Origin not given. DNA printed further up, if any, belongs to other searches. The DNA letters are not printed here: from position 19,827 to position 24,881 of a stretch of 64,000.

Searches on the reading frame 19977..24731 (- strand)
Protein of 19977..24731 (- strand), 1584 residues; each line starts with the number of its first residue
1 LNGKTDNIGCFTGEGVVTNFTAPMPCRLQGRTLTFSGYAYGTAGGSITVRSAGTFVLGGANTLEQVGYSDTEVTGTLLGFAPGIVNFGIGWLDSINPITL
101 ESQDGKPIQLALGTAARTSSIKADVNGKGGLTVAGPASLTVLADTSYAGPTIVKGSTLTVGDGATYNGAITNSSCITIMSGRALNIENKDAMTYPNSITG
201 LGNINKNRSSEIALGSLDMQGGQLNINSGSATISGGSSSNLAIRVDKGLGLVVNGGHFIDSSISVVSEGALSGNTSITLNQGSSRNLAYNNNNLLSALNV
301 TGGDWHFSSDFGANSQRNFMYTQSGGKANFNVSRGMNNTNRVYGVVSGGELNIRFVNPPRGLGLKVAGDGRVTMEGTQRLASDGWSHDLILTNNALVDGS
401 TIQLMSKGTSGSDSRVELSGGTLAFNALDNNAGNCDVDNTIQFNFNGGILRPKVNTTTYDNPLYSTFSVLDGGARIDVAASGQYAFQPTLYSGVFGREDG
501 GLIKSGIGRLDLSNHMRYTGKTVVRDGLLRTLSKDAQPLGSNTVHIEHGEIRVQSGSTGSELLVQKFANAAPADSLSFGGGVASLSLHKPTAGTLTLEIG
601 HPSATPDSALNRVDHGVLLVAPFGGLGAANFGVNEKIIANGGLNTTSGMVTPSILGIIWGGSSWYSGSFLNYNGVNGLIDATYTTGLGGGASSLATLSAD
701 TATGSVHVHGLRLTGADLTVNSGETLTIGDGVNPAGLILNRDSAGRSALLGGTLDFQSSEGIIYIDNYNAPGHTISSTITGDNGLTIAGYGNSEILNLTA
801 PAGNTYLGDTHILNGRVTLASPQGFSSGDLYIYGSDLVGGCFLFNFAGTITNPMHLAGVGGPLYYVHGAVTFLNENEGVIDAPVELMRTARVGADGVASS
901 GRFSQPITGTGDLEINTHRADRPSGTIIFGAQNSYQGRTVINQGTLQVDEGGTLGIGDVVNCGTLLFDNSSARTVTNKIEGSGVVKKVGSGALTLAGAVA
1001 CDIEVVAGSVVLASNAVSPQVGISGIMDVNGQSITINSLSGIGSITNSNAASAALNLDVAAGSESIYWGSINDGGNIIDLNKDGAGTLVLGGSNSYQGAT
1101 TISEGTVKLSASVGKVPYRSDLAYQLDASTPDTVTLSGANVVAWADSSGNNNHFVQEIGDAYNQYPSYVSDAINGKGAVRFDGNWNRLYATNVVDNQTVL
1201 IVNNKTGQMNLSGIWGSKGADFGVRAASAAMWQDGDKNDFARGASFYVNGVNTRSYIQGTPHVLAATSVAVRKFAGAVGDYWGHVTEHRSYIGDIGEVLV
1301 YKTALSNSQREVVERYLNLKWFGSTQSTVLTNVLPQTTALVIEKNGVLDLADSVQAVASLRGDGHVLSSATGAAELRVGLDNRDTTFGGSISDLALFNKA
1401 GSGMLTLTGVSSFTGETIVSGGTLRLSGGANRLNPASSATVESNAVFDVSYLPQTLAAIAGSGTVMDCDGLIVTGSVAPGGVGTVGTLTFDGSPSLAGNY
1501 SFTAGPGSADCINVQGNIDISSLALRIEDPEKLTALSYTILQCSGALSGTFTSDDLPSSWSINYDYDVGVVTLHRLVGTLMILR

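Call 7: search_protein_families(library=pfam, proteins=[window:19977-24731:-], max_evalue=0.001)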
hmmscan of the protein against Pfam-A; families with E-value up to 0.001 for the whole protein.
window:19977-24731:- (1584 aa): 1 family
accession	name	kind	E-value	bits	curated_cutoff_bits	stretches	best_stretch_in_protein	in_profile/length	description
PF12951.13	PATR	-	1e-23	83.5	27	3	1080-1108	1-29/30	Passenger-associated-transport-repeat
